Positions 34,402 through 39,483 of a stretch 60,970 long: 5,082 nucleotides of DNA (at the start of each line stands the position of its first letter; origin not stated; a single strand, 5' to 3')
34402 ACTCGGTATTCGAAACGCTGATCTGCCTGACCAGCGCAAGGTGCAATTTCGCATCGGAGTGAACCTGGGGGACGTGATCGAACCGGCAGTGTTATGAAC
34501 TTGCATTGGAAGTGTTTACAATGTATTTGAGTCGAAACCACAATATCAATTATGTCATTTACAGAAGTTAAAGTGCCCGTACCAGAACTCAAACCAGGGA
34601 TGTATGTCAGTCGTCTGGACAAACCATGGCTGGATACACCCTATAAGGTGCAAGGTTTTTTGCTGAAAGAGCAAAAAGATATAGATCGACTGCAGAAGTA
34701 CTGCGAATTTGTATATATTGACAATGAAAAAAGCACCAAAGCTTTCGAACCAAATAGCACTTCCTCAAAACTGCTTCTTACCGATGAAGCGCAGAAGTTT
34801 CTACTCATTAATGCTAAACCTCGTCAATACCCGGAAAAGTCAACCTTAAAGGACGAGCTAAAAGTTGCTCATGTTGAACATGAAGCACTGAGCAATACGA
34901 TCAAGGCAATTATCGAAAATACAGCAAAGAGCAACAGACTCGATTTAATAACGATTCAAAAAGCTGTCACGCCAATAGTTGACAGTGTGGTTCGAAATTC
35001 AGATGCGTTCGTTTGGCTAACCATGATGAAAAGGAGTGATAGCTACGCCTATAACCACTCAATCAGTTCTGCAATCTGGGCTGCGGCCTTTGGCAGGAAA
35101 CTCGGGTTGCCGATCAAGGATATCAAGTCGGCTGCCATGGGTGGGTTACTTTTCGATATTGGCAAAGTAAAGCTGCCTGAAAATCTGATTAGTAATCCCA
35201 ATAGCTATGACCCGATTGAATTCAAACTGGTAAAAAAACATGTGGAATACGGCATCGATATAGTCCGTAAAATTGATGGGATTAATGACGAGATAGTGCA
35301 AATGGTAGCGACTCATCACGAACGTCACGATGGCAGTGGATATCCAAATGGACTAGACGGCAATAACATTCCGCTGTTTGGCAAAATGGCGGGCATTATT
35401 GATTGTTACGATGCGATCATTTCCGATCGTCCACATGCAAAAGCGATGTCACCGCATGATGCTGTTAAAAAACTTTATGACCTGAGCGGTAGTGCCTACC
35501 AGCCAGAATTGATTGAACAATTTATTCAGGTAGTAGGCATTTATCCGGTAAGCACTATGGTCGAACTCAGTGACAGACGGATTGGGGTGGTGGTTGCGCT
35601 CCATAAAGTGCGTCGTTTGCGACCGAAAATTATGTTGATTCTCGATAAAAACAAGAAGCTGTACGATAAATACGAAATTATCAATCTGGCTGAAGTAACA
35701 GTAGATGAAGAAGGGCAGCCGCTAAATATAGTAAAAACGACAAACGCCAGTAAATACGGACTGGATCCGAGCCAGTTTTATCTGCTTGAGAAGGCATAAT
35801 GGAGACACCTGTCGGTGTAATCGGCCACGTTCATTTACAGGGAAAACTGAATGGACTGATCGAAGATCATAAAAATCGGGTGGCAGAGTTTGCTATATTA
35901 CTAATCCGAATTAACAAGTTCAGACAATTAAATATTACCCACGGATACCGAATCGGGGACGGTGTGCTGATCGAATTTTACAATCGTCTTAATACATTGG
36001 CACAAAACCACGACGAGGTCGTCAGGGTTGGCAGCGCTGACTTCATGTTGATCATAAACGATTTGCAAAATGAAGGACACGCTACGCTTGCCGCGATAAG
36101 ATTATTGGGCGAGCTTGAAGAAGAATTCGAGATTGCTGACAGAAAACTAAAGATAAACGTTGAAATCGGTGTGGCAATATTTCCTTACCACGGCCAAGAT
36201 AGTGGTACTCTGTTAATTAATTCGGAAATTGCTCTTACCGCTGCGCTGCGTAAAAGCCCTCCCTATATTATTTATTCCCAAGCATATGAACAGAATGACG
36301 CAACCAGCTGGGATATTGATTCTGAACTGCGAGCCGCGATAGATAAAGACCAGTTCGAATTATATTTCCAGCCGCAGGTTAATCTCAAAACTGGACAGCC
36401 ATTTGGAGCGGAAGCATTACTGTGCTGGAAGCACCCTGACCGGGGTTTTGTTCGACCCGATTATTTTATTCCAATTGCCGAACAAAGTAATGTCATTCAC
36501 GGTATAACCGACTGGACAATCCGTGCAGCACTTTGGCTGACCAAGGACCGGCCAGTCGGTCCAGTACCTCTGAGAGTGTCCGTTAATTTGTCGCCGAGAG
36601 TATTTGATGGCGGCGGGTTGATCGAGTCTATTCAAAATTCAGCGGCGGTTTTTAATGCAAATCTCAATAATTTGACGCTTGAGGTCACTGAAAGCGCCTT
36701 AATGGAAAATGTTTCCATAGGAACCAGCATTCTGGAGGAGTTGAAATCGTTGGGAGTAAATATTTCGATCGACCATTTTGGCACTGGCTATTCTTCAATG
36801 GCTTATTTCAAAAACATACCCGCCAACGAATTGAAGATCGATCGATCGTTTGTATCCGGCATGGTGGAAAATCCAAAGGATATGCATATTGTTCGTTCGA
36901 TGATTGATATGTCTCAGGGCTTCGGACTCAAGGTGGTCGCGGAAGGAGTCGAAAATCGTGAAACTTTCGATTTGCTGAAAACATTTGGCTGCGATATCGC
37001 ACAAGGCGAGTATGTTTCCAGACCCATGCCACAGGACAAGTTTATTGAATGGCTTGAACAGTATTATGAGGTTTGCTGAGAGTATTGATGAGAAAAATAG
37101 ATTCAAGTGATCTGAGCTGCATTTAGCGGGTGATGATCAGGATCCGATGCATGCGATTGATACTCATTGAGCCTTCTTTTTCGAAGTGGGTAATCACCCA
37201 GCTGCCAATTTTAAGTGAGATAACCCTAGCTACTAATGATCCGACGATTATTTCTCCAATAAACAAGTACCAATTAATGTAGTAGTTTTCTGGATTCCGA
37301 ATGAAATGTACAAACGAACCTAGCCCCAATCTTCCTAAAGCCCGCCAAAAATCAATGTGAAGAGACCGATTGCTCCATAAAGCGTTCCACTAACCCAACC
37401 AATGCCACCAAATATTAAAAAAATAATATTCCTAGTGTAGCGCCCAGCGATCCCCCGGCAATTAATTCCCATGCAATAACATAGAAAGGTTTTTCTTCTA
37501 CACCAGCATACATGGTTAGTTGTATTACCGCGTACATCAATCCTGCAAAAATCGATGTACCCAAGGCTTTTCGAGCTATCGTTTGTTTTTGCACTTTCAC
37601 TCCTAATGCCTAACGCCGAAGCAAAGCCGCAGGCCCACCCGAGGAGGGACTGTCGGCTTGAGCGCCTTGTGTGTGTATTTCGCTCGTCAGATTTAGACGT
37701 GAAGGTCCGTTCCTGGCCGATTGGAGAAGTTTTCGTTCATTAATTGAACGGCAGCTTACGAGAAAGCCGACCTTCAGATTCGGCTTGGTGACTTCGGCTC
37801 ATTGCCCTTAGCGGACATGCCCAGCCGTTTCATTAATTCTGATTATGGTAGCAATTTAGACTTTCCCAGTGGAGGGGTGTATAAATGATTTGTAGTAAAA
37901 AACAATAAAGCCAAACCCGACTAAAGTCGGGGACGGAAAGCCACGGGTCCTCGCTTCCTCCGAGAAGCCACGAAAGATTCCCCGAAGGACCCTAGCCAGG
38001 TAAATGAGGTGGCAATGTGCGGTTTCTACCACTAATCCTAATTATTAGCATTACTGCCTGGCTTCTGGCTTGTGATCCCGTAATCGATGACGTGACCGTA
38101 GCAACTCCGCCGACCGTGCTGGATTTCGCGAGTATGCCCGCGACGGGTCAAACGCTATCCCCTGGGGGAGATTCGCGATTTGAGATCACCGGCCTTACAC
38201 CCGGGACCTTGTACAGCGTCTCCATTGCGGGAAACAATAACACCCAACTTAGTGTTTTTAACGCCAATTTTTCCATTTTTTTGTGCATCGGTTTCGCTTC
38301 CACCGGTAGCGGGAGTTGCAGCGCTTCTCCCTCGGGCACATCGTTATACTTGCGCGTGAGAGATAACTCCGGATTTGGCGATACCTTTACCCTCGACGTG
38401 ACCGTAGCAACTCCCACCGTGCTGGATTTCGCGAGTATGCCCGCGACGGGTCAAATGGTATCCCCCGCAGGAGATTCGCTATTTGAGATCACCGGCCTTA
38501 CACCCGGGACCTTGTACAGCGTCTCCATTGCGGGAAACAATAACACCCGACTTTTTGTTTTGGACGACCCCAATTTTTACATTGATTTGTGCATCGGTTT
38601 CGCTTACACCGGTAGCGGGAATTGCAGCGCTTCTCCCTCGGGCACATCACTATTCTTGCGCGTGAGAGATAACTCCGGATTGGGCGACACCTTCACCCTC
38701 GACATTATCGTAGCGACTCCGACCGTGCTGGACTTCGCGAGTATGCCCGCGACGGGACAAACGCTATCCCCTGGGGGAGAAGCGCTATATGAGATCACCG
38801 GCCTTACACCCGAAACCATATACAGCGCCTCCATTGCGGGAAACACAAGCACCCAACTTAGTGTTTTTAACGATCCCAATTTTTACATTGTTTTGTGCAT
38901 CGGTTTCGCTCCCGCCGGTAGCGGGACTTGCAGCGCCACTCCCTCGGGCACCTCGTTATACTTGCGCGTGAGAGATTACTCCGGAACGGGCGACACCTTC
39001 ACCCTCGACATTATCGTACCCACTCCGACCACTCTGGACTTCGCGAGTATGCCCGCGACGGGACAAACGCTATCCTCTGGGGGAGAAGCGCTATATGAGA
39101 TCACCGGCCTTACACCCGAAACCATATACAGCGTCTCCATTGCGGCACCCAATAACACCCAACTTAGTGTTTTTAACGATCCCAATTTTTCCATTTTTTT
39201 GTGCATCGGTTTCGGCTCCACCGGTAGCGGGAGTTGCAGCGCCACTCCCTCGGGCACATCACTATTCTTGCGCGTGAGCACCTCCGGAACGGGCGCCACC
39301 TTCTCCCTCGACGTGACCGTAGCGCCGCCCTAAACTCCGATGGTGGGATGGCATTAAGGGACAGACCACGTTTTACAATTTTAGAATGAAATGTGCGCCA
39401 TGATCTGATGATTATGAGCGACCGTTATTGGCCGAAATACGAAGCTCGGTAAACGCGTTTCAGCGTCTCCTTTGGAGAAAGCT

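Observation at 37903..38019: c-di-GMP-I riboswitch variant lacking the canonical C92, with a visible RBS-sequestering switch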

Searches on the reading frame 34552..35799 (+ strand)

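Call 8: search_protein_families(library=pfam, proteins=[window:34552-35799:+], max_evalue=0.01)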
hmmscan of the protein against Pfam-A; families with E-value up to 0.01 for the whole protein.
window:34552-35799:+ (415 aa): 3 families
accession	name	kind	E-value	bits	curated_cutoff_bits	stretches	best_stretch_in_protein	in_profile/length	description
PF13487.12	HD_5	-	1.3e-28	100.3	27.2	1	162-320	10-170/170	HD domain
PF11871.13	DUF3391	-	2.1e-23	83.8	27.8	1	6-131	2-132/136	Domain of unknown function (DUF3391)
PF01966.28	HD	-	1.6e-11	44.9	22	1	167-288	2-115/116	HD domain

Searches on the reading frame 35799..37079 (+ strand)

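Call 8: search_protein_families(library=pfam, proteins=[window:35799-37079:+], max_evalue=0.01)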
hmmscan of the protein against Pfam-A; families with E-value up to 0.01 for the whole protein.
window:35799-37079:+ (426 aa): 2 families
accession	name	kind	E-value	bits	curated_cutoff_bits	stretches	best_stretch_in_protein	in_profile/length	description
PF00563.25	EAL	-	2.6e-67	227.1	31.3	1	176-409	3-236/236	EAL domain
PF00990.26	GGDEF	-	2.8e-22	79.6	23.8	1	10-151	12-156/161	Diguanylate cyclase, GGDEF domain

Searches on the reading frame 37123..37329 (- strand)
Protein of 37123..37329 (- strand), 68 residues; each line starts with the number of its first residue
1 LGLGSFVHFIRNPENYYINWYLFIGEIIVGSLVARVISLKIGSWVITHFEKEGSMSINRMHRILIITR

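Call 8: search_protein_families(library=pfam, proteins=[window:37123-37329:-], max_evalue=0.01)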
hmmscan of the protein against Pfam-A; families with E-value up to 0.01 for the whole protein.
window:37123-37329:- (68 aa): 0 families

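Call 33: find_encoding_contigs(protein=window:37123-37329:-, flank=4000, max_places=10)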
Protein window:37123-37329:- (68 aa): no gene with exactly this product is on record in the collection.

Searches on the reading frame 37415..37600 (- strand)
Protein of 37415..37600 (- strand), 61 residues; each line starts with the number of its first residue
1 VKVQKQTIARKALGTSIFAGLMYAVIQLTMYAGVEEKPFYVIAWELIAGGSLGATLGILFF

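Call 8: search_protein_families(library=pfam, proteins=[window:37415-37600:-], max_evalue=0.01)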
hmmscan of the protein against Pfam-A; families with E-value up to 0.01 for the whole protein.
window:37415-37600:- (61 aa): 0 families

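Call 32: find_encoding_contigs(protein=window:37415-37600:-, flank=4000, max_places=10)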
Protein window:37415-37600:- (61 aa): no gene with exactly this product is on record in the collection.

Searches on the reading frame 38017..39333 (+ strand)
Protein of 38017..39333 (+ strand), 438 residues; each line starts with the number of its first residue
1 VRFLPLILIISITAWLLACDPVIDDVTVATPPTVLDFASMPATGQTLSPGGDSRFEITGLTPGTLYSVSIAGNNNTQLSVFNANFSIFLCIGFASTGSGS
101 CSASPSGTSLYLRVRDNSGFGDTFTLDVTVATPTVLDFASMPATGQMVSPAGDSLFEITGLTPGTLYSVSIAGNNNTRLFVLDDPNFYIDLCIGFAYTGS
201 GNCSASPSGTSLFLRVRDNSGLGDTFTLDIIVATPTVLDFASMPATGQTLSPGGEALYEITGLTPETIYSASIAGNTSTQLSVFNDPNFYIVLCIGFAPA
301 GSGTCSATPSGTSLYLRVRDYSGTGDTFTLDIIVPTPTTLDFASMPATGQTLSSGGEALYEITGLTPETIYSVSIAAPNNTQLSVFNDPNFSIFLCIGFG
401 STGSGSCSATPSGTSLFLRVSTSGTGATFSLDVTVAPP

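Call 8: search_protein_families(library=pfam, proteins=[window:38017-39333:+], max_evalue=0.01)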
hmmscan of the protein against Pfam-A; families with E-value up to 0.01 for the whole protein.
window:38017-39333:+ (438 aa): 5 families
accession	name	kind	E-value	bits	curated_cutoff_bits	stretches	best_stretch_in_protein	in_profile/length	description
PF00041.27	fn3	-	5.7e-13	49.3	25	0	52-75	48-71/84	Fibronectin type III domain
PF16656.11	Pur_ac_phosph_N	-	1.8e-10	41.7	30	0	44-80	52-88/93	Purple acid Phosphatase, N-terminal domain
PF24942.1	Fn3_Dep-1_1st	-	7.3e-07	29.6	26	0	147-178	51-82/96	Dep-1 first Fn3-like domain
PF25059.1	FN3_DSCAM-DSCAML_C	-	1.1e-06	29.4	39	0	53-85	45-77/89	DSCAM/DSCAML C-terminal Fn3-like domain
PF07087.16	DUF1353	-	0.00032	20.7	22.5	0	331-352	16-37/91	Protein of unknown function (DUF1353)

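Call 19: find_homologous_proteins(query=window:38017-39333:+)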
Query window:38017-39333:+ (438 aa): 7 proteins with E <= 0.001 among 8000 candidates.
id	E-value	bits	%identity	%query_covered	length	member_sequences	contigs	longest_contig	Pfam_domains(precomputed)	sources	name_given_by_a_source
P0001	4.4e-278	940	100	100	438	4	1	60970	PF28033.1,PF25059.2,PF23926.3,PF00041.28,PF24942.2,PF16656.12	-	-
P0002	3.2e-177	608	49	94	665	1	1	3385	PF00041.28,PF24942.2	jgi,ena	-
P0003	6.9e-128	445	86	46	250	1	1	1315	PF00041.28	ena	-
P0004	7.1e-99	349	45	97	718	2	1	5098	PF00041.28,PF24942.2,PF16656.12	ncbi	-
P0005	5.1e-47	179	32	99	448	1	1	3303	-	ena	-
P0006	1.2e-34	138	45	45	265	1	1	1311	-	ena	-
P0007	1.1e-10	59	28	71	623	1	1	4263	PF00041.28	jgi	jgi:hypothetical protein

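Call 20: find_encoding_contigs(protein=P0003, flank=3000, max_places=4)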
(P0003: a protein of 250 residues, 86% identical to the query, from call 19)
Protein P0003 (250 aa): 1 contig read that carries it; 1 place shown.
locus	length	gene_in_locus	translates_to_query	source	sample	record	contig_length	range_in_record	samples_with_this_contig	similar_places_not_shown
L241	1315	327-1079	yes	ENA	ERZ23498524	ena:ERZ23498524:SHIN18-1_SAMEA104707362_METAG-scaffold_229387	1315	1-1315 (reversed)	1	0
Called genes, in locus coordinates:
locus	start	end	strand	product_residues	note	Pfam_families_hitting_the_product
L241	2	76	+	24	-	?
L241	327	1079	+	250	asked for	PF00041:fn3 (faint)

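Call 21: find_encoding_contigs(protein=P0002, flank=3000, max_places=4)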
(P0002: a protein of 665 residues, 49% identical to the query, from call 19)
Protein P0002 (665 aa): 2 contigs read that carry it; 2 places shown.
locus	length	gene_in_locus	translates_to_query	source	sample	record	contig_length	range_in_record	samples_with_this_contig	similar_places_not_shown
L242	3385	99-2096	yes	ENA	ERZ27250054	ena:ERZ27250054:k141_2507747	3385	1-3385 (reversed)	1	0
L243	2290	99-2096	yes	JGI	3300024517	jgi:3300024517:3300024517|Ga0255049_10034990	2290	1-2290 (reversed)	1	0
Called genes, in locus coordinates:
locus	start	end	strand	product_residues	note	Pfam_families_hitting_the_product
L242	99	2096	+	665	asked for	PF00041:fn3 (faint), PF24942:Fn3_Dep-1_1st (faint)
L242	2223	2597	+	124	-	-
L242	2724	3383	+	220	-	?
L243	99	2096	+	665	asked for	PF00041:fn3 (faint), PF24942:Fn3_Dep-1_1st (faint)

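Call 22: find_encoding_contigs(protein=P0004, flank=3000, max_places=4)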
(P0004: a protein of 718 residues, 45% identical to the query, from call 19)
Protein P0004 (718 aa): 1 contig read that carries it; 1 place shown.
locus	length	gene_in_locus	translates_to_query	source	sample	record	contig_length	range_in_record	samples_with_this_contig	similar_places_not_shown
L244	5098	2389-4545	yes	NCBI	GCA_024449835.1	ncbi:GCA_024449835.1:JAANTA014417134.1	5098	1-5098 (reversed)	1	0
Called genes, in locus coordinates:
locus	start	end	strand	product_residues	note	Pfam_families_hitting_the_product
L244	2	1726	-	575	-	?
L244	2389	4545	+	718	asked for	PF16656:Pur_ac_phosph_N (faint), PF00041:fn3 (faint), PF24942:Fn3_Dep-1_1st (faint)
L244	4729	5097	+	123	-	?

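Call 37: list_cluster_members(proteins=[P0001])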
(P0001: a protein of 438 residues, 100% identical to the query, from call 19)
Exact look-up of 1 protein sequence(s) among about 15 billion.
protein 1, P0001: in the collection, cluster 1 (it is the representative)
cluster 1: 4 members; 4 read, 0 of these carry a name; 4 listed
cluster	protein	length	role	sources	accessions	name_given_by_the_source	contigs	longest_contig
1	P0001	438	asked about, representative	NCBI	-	-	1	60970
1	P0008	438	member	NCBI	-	-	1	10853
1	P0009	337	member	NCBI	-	-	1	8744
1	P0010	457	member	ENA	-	-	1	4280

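Call 38: find_encoding_contigs(protein=P0008, flank=3000, max_places=4)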
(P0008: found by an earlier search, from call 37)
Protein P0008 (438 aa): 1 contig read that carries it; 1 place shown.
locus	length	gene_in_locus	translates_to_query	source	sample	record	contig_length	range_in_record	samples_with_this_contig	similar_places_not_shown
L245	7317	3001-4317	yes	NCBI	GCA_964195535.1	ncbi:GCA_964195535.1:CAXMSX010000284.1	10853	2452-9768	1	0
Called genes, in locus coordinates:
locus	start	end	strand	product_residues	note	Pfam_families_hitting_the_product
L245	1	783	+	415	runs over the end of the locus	PF11871:DUF3391, PF13487:HD_5, PF01966:HD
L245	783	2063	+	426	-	PF00990:GGDEF, PF00563:EAL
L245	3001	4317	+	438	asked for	PF00041:fn3 (faint), PF16656:Pur_ac_phosph_N (faint), PF24942:Fn3_Dep-1_1st (faint), PF25059:FN3_DSCAM-DSCAML_C (faint), PF28033:Fn3_ROS1 (faint)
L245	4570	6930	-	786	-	PF21689:TorS_sensor_domain, PF00672:HAMP, PF12860:PAS_7, PF00211:Guanylate_cyc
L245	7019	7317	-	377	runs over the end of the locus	PF13458:Peripla_BP_6, PF13433:Peripla_BP_5, PF01094:ANF_receptor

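Call 39: find_encoding_contigs(protein=P0009, flank=3000, max_places=4)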
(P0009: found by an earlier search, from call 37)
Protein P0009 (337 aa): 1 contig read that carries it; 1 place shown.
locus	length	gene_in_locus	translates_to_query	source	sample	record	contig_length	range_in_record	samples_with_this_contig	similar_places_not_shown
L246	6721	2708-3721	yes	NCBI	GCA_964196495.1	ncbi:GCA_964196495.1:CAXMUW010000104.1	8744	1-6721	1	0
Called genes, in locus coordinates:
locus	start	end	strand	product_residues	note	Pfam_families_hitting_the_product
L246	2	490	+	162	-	?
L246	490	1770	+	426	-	PF00990:GGDEF, PF00563:EAL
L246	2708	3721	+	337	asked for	PF00041:fn3 (faint), PF16656:Pur_ac_phosph_N (faint)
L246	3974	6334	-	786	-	PF21689:TorS_sensor_domain, PF00672:HAMP, PF12860:PAS_7, PF00211:Guanylate_cyc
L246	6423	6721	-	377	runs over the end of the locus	PF13458:Peripla_BP_6, PF13433:Peripla_BP_5, PF01094:ANF_receptor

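Call 40: find_encoding_contigs(protein=P0010, flank=3000, max_places=4)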
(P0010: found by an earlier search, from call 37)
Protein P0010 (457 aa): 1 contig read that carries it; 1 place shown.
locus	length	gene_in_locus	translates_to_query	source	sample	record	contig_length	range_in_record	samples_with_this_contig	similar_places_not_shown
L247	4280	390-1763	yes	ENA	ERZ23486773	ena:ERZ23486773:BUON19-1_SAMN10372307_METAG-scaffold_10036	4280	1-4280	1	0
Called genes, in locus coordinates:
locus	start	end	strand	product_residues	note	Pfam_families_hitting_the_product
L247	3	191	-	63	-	?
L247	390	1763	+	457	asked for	PF00041:fn3 (faint), PF16656:Pur_ac_phosph_N (faint), PF24942:Fn3_Dep-1_1st (faint), PF25059:FN3_DSCAM-DSCAML_C (faint), PF28033:Fn3_ROS1 (faint), PF23926:LtfC (faint)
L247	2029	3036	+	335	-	PF00034:Cytochrom_C (faint), PF13442:Cytochrome_CBB3 (faint), PF07635:PSCyt1 (weak), PF18914:DUF5666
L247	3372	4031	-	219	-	PF00484:Pro_CA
